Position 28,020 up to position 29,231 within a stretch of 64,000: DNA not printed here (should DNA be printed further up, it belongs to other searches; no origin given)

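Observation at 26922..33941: Candidate polyprenyl-phospho-pentose (DPA-like) donor pathway: DPPRT + flavoprotein + two paralogous GT-C transferases + GT4 + HAD phosphatase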

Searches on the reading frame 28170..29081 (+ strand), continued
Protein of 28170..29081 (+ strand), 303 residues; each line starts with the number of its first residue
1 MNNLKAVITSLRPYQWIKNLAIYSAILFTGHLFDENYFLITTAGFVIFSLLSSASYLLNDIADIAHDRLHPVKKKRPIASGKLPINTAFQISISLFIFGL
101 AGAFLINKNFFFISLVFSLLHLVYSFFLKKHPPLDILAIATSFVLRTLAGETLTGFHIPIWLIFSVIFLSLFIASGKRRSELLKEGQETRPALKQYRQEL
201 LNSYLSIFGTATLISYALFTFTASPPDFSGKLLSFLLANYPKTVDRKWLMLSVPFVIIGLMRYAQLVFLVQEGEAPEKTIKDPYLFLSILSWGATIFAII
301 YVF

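Call 30: find_encoding_contigs(protein=P0032, flank=10000, max_places=1)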
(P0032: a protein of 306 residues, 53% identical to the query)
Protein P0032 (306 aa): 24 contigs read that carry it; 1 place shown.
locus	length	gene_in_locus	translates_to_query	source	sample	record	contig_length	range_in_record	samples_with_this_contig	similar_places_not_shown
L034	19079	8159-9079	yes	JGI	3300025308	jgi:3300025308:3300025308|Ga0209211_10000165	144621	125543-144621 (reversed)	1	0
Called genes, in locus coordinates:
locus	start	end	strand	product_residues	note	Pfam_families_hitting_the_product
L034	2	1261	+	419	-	?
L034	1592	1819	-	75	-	PF07927:HicA_toxin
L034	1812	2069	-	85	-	PF15919:HicB_lk_antitox, PF21748:UPF0150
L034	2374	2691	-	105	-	-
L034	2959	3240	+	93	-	-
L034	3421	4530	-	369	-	PF01476:LysM, PF23473:LysM3_LYK4_5 (faint), PF01476:LysM (weak), PF01551:Peptidase_M23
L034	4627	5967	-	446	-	PF07497:Rho_RNA_bind, PF00006:ATP-synt_ab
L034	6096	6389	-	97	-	-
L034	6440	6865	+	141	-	PF02369:Big_1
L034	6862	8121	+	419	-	PF00070:Pyr_redox (faint), PF01266:DAO, PF01593:Amino_oxidase, PF01946:Thi4 (weak), PF13450:NAD_binding_8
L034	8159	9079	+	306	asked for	PF01040:UbiA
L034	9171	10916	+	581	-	-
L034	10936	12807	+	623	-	-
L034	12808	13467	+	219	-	PF02475:TRM5-TYW2_MTfase (weak), PF01728:FtsJ (weak), PF05050:Methyltransf_21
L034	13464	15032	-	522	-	PF13231:PMT_2 (weak)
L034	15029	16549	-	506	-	PF13231:PMT_2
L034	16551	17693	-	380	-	PF13439:Glyco_transf_4 (weak), PF13579:Glyco_trans_4_4 (faint), PF20706:GT4-conflict (weak), PF00534:Glycos_transf_1, PF13692:Glyco_trans_1_4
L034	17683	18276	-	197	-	-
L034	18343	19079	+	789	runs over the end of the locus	PF10060:DUF2298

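Call 51: search_protein_families(library=pfam, proteins=[L027:432-1109:+, L027:1125-2129:+, L027:3525-4706:+, L027:4711-6174:+, L027:6169-6774:-, L027:6785-7918:-, L027:8930-9334:+, L027:9352-9702:+, L027:9860-10792:-, L012:6244-6801:+], max_evalue=0.01)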
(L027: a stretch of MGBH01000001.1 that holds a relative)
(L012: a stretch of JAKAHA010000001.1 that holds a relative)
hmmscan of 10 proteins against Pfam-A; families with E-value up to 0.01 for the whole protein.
L027:432-1109:+ (225 aa): 4 families
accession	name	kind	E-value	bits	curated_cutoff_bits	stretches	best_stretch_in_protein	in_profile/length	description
PF00156.33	Pribosyltran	-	1.4e-08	34.7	26.3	1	128-217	39-118/158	Phosphoribosyl transferase domain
PF18912.6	DZR_2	-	2.8e-05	24.3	27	1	3-45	1-46/56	Double zinc ribbon domain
PF14572.12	Pribosyl_synth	-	0.0072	16.7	27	0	190-221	87-118/184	Phosphoribosyl synthetase-associated domain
PF14681.12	UPRTase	-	0.0098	15.8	27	0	185-221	119-157/206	Uracil phosphoribosyltransferase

L027:1125-2129:+ (334 aa): 1 family
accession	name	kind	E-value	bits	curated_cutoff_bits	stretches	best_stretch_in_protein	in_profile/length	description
PF01594.21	AI-2E_transport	-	6.1e-58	197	34.3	1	20-323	3-323/327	AI-2E family transporter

L027:3525-4706:+ (393 aa): 1 family
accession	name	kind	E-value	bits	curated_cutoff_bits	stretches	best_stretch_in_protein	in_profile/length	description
PF13231.12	PMT_2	-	0.0088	16.7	26.1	1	105-216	4-123/160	Dolichyl-phosphate-mannose-protein mannosyltransferase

L027:4711-6174:+ (487 aa): 0 families

L027:6169-6774:- (201 aa): 1 family
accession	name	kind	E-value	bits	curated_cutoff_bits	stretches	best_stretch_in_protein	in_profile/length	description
PF06560.17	GPI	-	2.8e-17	63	20.7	1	42-185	48-178/182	Glucose-6-phosphate isomerase (GPI)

L027:6785-7918:- (377 aa): 1 family
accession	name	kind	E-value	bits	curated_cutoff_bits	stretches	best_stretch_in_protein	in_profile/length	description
PF21621.3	MPI_cupin_dom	-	9.5e-05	22.7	27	1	305-363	11-69/79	Mannose-6-phosphate isomerase, cupin domain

L027:8930-9334:+ (134 aa): 1 family
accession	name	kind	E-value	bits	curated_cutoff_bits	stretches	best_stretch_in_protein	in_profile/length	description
PF18895.5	T4SS_pilin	-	2.5e-06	27.9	26.6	1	44-105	8-68/71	Type IV secretion system pilin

L027:9352-9702:+ (116 aa): 1 family
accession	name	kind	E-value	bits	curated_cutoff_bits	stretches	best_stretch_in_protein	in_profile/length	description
PF18895.5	T4SS_pilin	-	9.5e-09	35.7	26.6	1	36-97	10-70/71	Type IV secretion system pilin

L027:9860-10792:- (310 aa): 3 families
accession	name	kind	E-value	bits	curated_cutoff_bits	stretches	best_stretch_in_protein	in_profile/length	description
PF00535.33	Glycos_transf_2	-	2.6e-33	115.8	23.3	1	8-166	1-164/168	Glycosyl transferase family 2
PF10111.15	Glyco_tranf_2_2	-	4.9e-09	36.5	27.3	1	8-97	1-92/276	Glycosyltransferase like family 2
PF13641.12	Glyco_tranf_2_3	-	5.3e-06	27.1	27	1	7-110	3-110/230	Glycosyltransferase like family 2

L012:6244-6801:+ (185 aa): 4 families
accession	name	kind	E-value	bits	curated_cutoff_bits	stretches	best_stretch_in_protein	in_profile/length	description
PF06821.19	Ser_hydrolase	-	1.3e-12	48.4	22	1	7-168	2-158/172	Serine hydrolase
PF00561.26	Abhydrolase_1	-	0.00019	21.6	25.8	0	63-125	70-132/245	alpha/beta hydrolase fold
PF12697.13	Abhydrolase_6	-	0.0012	20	26.3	1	7-101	2-100/217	Alpha/beta hydrolase family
PF10230.15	LIDHydrolase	-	0.0044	17.2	27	0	60-98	82-121/262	Lipid-droplet associated hydrolase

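Call 55: search_dna_similar(query=window:28170-29081:+, collection=plasmids, mode=protein, max_evalue=1e-8, max_rows=30)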
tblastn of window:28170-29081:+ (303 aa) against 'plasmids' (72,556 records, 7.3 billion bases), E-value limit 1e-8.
Records with a match: 100; places in all: 100; records where one place covers at least 80% of the query: 23.
Best place of each record, by identity: <60% 100.
By first word of the organism name: Rhizobium 36; Sinorhizobium 5; Vibrio 3; Mesorhizobium 3; Salipiger 3; Cereibacter 3; Sphingomonadaceae 3; Streptomyces 2; Natronococcus 2; Lactococcus 2; and 31 more.
By predicted mobility (MOB-suite, as given by PLSDB): non-mobilizable 69; conjugative 21; mobilizable 10.
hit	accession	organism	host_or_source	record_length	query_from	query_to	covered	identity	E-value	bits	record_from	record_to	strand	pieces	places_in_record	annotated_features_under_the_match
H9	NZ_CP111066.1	Chondrinema litorale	Seaweed,red alga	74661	11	301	96%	35.6%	2e-44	168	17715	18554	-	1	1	decaprenyl-phosphate phosphoribosyltransferase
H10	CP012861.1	Persicobacter sp. JZB09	cell culture,soil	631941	2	302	99%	33.0%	3e-33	136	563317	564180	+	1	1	record has no annotation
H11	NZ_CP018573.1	Marivivens sp. JLT3646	cell culture,shallow-sea hydrothermal ...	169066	1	294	97%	33.8%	5e-40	155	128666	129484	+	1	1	decaprenyl-phosphate phosphoribosyltransferase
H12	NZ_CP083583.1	Kovacikia minuta CCNUW1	cell culture,fresh water lake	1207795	6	292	95%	33.4%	9e-38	149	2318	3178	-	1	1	record has no annotation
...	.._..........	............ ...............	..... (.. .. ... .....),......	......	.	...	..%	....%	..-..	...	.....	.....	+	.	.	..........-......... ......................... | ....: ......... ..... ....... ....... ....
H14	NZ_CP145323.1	Rhodococcus ruber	-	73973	2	303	100%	31.4%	5e-42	161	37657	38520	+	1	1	decaprenyl-phosphate phosphoribosyltransferase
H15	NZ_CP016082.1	Streptomyces sp. SAT1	Adenophora trachelioides Maxim.,single ...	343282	12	300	95%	32.0%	2e-24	110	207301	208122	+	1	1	UbiA prenyltransferase family protein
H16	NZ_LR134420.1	Legionella adelaidensis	environmental,Cooling tower water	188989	1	285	94%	32.2%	6e-28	120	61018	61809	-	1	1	decaprenyl-phosphate phosphoribosyltransferase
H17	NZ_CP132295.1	Natronococcus sp. AD-5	cell culture,sediment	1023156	1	301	99%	30.4%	3e-41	159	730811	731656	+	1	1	record has no annotation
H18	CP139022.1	Flammeovirgaceae bacterium SG7u.111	Seagrass,tissue sample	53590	7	301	97%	30.7%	1e-37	148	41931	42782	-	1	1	decaprenyl-phosphate phosphoribosyltransferase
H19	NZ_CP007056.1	Halostagnicola larsenii XH-48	-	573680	10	288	92%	32.4%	3e-35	142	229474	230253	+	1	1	decaprenyl-phosphate phosphoribosyltransferase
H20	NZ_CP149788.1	Haloterrigena sp. KLK7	cell culture,salt lake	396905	1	301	99%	29.7%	2e-38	151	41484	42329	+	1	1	decaprenyl-phosphate phosphoribosyltransferase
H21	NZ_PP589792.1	Lactococcus sp.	Bacterial culture,Dairy environment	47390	2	302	99%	29.4%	2e-36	145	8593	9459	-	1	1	decaprenyl-phosphate phosphoribosyltransferase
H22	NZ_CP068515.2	Lactococcus cremoris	Whole organism,Dairy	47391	2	302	99%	29.4%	2e-36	145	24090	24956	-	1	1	decaprenyl-phosphate phosphoribosyltransferase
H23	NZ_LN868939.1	Nocardia farcinica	not known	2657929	6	301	98%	29.5%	4e-33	135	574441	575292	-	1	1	none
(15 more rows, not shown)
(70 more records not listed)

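Call 79: get_annotated_region(hit=H20, flank=7000)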
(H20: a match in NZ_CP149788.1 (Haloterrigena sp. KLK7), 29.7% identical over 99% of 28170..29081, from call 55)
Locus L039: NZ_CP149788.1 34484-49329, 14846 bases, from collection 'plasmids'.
description: Haloterrigena sp. KLK7 plasmid unnamed1, complete sequence
organism: Haloterrigena sp. KLK7 (NCBI taxid 3132747)
taxonomy: Archaea; Euryarchaeota; Halobacteria; Halobacteriales; Natrialbaceae; Haloterrigena; Haloterrigena sp. KLK7
host: -; source: cell culture,salt lake; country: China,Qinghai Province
typing (MOB-suite, as given by PLSDB): non-mobilizable
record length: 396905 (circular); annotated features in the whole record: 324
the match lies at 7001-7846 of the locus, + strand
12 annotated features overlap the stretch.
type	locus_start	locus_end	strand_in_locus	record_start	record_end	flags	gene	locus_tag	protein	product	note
CDS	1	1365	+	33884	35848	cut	-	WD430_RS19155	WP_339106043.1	ATP-binding protein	-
CDS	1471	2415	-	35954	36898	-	-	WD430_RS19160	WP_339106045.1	DMT family transporter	GO:0055085 - transmembrane transport [Evidence IEA]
CDS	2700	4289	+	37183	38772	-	-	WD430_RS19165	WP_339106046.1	glycosyltransferase family 39 protein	-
CDS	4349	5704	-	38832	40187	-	-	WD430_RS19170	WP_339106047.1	DolP-mannose mannosyltransferase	GO:0035269 - protein O-linked mannosylation [Evidence IEA]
CDS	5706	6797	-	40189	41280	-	-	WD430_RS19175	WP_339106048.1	NAD-dependent epimerase/dehydratase family protein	-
CDS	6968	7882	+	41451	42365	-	-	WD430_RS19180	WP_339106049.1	decaprenyl-phosphate phosphoribosyltransferase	-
CDS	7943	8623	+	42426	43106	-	-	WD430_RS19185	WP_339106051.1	PHP domain-containing protein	-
CDS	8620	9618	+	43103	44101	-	-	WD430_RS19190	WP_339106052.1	lysylphosphatidylglycerol synthase transmembrane domain-containing protein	-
CDS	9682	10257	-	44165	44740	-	-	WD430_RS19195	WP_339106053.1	DoxX family protein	-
CDS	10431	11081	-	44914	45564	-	-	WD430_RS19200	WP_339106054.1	hypothetical protein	-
CDS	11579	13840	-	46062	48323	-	-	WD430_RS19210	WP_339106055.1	AAA domain-containing protein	-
CDS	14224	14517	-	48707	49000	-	-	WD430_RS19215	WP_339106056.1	hypothetical protein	-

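Call 80: get_annotated_region(hit=H21, flank=7000)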
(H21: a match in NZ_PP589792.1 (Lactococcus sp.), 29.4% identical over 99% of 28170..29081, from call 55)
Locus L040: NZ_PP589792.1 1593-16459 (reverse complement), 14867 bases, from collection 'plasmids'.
description: Lactococcus sp. strain LLF27 plasmid pLLF27D, complete sequence
organism: Lactococcus sp. (NCBI taxid 44273)
taxonomy: Bacteria; Bacillota; Bacilli; Lactobacillales; Streptococcaceae; Lactococcus; Lactococcus sp.
host: -; source: Bacterial culture,Dairy environment; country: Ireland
typing (MOB-suite, as given by PLSDB): mobilizable; replicon rep_cluster_414,rep_cluster_656; relaxase MOBP,MOB_Unknown
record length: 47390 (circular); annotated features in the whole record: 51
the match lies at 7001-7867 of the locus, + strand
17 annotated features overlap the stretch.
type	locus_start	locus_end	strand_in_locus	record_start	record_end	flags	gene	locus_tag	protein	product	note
CDS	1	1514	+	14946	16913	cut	-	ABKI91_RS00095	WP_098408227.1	capsular polysaccharide synthesis protein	-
CDS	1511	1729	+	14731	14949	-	-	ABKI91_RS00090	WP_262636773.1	hypothetical protein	-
CDS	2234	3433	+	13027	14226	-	-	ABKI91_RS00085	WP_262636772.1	O-antigen ligase family protein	-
CDS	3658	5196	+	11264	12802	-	-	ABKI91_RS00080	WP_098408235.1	oligosaccharide flippase family protein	-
CDS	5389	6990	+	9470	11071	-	-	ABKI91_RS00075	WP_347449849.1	hypothetical protein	-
CDS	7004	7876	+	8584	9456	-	-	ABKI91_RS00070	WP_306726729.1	decaprenyl-phosphate phosphoribosyltransferase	-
CDS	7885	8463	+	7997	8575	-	-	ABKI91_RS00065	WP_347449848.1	HAD-IB family phosphatase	GO:0008152 - metabolic process [Evidence IEA]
CDS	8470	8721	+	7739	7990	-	-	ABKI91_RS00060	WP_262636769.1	GtrA family protein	GO:0000271 - polysaccharide biosynthetic process [Evidence IEA]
CDS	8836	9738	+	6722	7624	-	-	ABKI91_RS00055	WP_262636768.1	phosphodiester glycosidase family protein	-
CDS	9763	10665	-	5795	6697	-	-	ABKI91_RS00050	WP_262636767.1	LCP family protein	-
CDS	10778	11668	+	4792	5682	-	-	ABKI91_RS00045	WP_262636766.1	IS982-like element IS982B family transposase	GO:0006313 - DNA transposition [Evidence IEA]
CDS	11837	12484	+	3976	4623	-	pcp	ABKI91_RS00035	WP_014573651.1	pyroglutamyl-peptidase I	GO:0030163 - protein catabolic process [Evidence IEA]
CDS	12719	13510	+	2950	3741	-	-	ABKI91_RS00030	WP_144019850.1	Type 1 glutamine amidotransferase-like domain-containing protein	GO:0006508 - proteolysis [Evidence IEA]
CDS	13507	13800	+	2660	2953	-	-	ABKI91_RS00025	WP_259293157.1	hypothetical protein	-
CDS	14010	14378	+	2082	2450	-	mobC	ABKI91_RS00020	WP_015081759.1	plasmid mobilization relaxosome protein MobC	-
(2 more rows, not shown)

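Call 81: get_annotated_region(hit=H9, flank=7000)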
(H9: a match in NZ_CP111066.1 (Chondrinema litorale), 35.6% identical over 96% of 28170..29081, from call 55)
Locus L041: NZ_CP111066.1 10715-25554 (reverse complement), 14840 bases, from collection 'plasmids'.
description: Chondrinema litorale strain WSW3-B12 plasmid unnamed24, complete sequence
organism: Chondrinema litorale (NCBI taxid 2994555)
taxonomy: Bacteria; Bacteroidota; Cytophagia; Cytophagales; Flammeovirgaceae; Chondrinema; Chondrinema litorale
host: -; source: Seaweed,red alga; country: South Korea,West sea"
typing (MOB-suite, as given by PLSDB): non-mobilizable
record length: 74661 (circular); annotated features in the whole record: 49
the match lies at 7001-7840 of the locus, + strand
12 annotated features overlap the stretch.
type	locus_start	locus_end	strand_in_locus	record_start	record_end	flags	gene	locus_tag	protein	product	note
CDS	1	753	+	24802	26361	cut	-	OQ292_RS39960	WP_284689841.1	hypothetical protein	-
CDS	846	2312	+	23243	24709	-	-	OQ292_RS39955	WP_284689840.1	DUF2723 domain-containing protein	-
CDS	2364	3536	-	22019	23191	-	-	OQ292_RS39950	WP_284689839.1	IS3 family transposase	-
CDS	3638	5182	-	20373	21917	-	-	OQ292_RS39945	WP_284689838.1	glycosyltransferase family 39 protein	-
CDS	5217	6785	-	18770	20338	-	-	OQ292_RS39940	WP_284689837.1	hypothetical protein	-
CDS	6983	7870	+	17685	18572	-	-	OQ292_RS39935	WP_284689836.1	decaprenyl-phosphate phosphoribosyltransferase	-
CDS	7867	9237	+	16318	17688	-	-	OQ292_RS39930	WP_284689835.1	FAD-binding oxidoreductase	-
CDS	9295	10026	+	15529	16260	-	-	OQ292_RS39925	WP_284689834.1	SDR family oxidoreductase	-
CDS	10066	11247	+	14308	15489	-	-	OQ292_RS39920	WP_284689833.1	acyltransferase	-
CDS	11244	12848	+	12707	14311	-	-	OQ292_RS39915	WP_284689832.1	glycosyltransferase family 39 protein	-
CDS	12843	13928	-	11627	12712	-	-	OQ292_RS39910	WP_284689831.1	acyltransferase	-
CDS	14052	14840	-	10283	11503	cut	-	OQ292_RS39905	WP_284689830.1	hypothetical protein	-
